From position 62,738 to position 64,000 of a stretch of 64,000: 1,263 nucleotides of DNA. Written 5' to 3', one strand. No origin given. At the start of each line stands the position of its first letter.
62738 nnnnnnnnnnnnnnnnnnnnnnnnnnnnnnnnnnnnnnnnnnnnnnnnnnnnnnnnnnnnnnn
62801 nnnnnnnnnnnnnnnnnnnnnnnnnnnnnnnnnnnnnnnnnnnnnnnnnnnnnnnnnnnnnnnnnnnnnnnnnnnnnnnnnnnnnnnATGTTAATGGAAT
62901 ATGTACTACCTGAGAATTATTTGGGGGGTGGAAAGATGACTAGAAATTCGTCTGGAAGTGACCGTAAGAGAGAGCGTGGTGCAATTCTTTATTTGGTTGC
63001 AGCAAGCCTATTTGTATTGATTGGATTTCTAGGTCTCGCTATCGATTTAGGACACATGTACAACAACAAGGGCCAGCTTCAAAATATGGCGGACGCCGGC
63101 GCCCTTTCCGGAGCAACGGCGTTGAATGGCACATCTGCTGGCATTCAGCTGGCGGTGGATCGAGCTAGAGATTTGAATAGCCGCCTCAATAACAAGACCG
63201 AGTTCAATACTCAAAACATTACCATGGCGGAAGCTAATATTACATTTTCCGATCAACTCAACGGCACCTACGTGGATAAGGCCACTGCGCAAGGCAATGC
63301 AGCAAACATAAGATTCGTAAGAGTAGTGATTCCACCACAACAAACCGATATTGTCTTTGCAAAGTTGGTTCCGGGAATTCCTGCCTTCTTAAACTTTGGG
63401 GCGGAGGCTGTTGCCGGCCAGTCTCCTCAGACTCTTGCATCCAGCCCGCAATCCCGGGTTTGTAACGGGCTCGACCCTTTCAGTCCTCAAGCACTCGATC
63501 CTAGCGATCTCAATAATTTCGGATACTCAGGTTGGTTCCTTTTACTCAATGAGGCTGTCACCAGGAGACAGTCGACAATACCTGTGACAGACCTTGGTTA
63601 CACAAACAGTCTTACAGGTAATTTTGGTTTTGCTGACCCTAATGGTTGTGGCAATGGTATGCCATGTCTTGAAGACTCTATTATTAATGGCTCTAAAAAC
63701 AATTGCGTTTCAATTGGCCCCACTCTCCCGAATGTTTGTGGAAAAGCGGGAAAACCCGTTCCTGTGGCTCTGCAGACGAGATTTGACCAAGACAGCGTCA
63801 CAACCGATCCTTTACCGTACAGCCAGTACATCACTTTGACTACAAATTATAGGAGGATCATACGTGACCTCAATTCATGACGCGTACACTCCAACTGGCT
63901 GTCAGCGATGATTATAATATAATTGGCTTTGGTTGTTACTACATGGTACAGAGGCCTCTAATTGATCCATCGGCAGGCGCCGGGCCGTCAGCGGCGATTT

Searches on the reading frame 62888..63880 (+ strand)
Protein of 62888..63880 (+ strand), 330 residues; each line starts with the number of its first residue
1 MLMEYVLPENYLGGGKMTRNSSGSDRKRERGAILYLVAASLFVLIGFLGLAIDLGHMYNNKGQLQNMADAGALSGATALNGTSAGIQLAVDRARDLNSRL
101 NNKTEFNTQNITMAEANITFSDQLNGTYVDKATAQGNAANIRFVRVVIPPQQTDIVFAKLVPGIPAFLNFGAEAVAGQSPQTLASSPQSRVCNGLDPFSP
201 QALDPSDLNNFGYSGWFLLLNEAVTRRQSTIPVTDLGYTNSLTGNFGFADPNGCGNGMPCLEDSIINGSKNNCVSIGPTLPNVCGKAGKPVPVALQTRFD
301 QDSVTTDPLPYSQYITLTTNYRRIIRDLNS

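Call 3: search_protein_families(library=ncbifam, proteins=[window:62888-63880:+], max_evalue=0.01)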
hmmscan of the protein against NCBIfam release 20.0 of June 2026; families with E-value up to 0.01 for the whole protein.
window:62888-63880:+ (330 aa): 1 family
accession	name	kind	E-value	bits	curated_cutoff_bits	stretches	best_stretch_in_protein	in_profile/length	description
TIGR03816.1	tadE_like_DECH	hypoth_equivalog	0.0016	18.6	50.95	1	35-100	7-73/109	Rv3654c family TadE-like protein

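Call 4: search_protein_families(library=pfam, proteins=[window:62888-63880:+], max_evalue=0.01)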
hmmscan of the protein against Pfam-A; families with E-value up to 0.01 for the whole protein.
window:62888-63880:+ (330 aa): 2 families
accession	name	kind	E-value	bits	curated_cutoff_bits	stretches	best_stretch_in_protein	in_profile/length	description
PF13400.11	Tad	-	8.7e-11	42.4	22.3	1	31-78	1-47/47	Putative Flp pilus-assembly TadE/G-like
PF07811.17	TadE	-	0.0074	16.8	22.9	0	41-72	11-42/43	TadE-like protein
